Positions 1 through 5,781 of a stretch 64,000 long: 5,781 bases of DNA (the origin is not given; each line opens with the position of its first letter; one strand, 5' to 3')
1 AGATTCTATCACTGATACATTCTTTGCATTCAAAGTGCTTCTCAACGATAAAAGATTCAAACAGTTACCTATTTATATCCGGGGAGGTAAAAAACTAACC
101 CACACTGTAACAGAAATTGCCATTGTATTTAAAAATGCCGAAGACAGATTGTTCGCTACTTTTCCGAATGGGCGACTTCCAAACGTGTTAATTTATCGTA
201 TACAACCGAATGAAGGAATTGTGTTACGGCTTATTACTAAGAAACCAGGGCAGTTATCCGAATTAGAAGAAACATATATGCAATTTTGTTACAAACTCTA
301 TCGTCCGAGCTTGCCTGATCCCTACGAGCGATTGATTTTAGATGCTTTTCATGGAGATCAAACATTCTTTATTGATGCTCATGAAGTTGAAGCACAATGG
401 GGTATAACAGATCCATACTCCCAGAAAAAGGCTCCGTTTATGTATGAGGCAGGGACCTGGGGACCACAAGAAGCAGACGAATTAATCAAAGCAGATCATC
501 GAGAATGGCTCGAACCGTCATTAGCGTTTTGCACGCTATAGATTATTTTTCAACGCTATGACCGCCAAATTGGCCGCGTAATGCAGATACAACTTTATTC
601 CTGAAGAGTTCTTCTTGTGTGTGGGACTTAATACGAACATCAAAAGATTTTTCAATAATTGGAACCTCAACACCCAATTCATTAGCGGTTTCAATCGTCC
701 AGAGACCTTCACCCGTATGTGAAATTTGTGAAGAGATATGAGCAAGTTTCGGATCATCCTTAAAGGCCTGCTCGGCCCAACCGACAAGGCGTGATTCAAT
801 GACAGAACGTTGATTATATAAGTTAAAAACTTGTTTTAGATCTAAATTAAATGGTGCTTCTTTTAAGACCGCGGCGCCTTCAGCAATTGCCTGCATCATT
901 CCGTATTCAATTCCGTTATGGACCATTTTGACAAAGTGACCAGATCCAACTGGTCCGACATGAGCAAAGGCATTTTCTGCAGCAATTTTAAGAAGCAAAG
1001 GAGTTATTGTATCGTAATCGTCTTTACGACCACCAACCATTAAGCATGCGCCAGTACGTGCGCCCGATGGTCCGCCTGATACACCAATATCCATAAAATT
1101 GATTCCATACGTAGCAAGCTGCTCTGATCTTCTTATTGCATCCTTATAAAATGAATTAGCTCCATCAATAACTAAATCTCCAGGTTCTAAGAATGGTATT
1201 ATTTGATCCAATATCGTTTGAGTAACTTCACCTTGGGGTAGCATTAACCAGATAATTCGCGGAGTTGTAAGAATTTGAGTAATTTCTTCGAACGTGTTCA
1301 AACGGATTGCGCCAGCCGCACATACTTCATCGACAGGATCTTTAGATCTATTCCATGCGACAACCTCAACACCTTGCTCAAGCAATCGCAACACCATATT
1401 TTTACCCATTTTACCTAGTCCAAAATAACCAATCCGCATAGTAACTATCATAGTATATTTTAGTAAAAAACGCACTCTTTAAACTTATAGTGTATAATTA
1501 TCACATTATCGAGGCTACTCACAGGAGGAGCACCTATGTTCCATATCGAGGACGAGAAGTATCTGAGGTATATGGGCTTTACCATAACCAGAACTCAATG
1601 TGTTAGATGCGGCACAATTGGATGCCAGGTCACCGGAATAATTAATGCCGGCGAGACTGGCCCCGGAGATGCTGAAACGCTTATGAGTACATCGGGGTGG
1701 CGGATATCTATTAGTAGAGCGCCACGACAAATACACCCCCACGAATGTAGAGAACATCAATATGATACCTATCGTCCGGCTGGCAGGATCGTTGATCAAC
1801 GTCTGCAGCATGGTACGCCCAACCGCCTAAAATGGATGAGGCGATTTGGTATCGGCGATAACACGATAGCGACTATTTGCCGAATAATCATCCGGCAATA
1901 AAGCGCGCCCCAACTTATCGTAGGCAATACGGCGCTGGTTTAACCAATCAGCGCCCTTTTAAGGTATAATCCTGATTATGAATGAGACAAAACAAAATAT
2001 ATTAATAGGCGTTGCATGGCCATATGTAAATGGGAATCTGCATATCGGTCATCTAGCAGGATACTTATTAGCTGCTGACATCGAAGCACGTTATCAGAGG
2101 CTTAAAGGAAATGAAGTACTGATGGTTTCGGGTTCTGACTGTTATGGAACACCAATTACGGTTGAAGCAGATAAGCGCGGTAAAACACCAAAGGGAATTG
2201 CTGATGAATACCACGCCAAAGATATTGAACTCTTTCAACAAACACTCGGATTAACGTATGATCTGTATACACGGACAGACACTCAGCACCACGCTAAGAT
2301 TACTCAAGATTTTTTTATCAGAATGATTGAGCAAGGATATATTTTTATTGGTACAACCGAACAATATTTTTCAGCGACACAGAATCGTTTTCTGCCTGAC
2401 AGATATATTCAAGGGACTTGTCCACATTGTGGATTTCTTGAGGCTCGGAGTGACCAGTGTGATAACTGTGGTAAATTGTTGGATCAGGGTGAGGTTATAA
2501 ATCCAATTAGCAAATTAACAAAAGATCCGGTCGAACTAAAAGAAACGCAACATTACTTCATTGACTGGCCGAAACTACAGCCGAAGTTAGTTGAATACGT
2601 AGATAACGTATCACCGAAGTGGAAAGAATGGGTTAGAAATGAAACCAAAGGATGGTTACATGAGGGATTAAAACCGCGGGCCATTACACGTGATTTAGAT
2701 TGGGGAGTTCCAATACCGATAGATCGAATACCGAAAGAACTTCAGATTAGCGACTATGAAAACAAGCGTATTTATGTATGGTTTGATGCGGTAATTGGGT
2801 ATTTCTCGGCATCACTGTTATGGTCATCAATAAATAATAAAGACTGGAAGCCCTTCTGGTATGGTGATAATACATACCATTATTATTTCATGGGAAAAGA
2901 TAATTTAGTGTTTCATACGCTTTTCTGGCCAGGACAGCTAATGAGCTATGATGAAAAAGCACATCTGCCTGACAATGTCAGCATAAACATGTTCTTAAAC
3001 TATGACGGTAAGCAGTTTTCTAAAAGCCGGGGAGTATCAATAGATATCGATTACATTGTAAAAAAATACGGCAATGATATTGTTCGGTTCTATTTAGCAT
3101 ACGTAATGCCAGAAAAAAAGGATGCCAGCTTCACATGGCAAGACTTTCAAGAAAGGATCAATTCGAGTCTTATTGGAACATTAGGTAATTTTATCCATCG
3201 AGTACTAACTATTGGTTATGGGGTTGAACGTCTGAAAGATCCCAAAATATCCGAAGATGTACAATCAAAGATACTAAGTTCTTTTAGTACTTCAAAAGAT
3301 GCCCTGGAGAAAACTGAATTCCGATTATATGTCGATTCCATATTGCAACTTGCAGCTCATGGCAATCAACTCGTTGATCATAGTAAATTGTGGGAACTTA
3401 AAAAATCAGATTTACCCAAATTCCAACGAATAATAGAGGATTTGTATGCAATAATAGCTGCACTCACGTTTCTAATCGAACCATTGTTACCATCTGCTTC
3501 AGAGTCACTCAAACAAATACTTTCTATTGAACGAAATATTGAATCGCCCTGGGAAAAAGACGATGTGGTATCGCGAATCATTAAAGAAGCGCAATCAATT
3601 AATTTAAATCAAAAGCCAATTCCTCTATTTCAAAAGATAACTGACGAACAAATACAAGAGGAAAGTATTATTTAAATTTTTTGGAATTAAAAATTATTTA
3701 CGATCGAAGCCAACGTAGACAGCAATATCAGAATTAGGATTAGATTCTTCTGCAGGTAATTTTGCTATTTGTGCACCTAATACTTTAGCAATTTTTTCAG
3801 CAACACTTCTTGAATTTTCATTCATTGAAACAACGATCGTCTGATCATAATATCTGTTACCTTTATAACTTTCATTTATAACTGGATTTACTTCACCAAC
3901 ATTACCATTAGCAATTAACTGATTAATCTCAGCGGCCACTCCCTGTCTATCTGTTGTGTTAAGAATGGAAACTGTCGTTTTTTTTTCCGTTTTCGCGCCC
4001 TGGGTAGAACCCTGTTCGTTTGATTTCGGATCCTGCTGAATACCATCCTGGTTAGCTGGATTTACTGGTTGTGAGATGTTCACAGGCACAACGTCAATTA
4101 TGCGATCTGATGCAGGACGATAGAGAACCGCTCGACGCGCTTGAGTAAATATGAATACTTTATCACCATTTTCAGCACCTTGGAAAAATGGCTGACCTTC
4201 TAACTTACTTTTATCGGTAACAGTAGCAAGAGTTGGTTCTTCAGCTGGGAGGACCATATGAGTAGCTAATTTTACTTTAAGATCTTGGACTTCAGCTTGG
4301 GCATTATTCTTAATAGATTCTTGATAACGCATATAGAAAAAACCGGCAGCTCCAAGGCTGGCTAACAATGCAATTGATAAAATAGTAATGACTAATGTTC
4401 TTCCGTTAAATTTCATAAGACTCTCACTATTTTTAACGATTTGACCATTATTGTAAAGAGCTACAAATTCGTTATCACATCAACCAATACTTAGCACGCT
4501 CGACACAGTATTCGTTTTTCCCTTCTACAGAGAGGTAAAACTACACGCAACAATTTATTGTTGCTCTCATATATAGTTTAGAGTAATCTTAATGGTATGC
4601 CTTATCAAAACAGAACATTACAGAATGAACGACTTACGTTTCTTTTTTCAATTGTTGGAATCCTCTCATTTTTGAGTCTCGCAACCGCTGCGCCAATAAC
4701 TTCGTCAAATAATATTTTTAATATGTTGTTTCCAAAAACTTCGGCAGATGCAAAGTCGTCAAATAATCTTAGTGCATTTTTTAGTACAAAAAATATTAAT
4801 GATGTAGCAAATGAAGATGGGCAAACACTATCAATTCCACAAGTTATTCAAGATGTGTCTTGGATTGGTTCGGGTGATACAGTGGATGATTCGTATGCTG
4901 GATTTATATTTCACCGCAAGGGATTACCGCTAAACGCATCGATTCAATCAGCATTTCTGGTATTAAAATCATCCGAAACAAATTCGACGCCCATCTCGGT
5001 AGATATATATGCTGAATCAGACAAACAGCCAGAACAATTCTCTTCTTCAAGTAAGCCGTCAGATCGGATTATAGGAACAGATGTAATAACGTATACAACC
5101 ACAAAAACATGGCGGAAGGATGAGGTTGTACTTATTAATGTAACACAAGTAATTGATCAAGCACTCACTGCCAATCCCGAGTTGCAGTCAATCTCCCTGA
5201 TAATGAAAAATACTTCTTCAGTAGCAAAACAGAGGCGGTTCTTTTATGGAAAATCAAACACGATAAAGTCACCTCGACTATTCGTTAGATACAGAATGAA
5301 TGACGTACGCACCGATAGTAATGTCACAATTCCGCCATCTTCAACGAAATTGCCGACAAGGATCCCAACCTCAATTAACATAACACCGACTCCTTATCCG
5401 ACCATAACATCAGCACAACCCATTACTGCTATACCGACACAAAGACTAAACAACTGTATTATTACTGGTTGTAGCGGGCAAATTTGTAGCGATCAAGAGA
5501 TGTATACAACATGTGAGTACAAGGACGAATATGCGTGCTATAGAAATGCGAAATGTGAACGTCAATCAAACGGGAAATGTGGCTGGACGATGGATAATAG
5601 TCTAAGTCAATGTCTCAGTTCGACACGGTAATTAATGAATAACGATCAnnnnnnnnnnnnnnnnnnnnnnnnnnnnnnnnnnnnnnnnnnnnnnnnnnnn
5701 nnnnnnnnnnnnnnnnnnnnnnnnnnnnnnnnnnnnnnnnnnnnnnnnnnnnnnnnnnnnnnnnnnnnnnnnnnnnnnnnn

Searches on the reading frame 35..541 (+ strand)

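Call 17: search_protein_families(library=pfam, proteins=[window:35-541:+], max_evalue=0.01)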
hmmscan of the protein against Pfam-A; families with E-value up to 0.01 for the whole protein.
window:35-541:+ (168 aa): 1 family
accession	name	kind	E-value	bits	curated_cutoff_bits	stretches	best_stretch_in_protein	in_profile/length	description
PF02781.21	G6PD_C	-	4.6e-42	144.5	27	1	3-158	136-295/296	Glucose-6-phosphate dehydrogenase, C-terminal domain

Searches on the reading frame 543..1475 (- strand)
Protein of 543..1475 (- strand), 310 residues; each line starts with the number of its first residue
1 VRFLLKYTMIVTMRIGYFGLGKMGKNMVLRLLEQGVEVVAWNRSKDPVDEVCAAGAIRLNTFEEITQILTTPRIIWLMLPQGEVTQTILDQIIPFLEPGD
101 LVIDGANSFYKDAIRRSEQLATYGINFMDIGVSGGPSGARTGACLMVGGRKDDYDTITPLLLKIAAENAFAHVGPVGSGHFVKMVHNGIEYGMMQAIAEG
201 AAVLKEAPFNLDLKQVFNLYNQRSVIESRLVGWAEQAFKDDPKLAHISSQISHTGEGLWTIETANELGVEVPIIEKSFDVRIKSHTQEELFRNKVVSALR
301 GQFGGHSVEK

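Call 17: search_protein_families(library=pfam, proteins=[window:543-1475:-], max_evalue=0.01)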
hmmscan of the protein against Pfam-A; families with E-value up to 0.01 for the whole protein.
window:543-1475:- (310 aa): 5 families
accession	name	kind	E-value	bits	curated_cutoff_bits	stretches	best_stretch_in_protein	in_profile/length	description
PF03446.21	NAD_binding_2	-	3.8e-43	147.7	21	1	14-172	1-159/161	NAD binding domain of 6-phosphogluconate dehydrogenase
PF00393.24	6PGD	-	6.1e-23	82.1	27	1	179-295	1-122/290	6-phosphogluconate dehydrogenase, C-terminal domain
PF02826.25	2-Hacid_dh_C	-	1.1e-05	25.3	25.1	1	10-90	34-110/178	D-isomer specific 2-hydroxyacid dehydrogenase, NAD binding domain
PF03807.23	F420_oxidored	-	0.00037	21.5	21.6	1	14-107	1-93/94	NADP oxidoreductase coenzyme F420-dependent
PF01488.26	Shikimate_DH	-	0.0054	17.2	24.3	1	14-71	14-75/138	Shikimate / quinate 5-dehydrogenase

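Call 68: find_encoding_contigs(protein=window:543-1475:-, flank=10000, max_places=1)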
Protein window:543-1475:- (310 aa): no gene with exactly this product is on record in the collection.

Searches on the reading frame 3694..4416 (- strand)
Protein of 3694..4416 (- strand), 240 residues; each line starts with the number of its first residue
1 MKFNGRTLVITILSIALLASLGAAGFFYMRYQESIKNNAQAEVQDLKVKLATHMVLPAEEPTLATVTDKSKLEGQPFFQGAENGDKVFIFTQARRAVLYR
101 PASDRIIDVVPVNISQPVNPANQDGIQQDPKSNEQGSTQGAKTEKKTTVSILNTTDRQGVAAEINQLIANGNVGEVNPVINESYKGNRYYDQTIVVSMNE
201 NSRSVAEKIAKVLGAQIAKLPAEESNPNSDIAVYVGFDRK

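Call 17: search_protein_families(library=pfam, proteins=[window:3694-4416:-], max_evalue=0.01)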
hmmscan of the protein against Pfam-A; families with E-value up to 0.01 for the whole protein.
window:3694-4416:- (240 aa): 1 family
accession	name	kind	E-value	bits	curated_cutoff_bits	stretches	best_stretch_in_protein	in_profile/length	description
PF13399.11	LytR_C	-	2.6e-05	25.5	22.2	1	147-237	2-84/86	LytR cell envelope-related transcriptional attenuator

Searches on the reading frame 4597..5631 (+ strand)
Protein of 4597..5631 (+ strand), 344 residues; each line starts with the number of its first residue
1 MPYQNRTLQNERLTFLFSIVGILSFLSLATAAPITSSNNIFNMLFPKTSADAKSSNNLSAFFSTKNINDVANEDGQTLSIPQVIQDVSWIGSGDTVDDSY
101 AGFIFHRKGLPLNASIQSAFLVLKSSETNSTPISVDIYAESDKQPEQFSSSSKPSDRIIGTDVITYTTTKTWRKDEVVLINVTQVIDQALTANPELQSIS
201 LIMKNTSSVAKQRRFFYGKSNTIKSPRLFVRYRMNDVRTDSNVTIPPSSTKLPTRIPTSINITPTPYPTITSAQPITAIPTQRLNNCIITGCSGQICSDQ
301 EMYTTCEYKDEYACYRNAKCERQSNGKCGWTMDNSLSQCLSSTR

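Call 5: search_protein_families(library=pfam, proteins=[window:4597-5631:+], max_evalue=0.01)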
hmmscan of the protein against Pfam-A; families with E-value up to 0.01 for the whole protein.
window:4597-5631:+ (344 aa): 1 family
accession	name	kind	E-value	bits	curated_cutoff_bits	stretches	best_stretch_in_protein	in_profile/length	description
PF00640.29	PID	-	0.0094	16.4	20.9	0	49-107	45-102/140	Phosphotyrosine interaction domain (PTB/PID)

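Call 21: search_protein_families(library=ncbifam, proteins=[window:4597-5631:+], max_evalue=1)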
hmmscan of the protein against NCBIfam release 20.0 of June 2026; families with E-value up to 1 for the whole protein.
window:4597-5631:+ (344 aa): 2 families
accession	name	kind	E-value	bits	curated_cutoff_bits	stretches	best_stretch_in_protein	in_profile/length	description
TIGR04289.1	heavy_Cys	domain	4.2e-07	30.5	50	1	286-330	7-52/52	eight-cysteine-cluster domain-containing protein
TIGR04292.1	heavy_Cys_CGP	equivalog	8e-07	28.3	200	1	285-342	130-190/381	CGP-CTERM-anchored Cys-rich protein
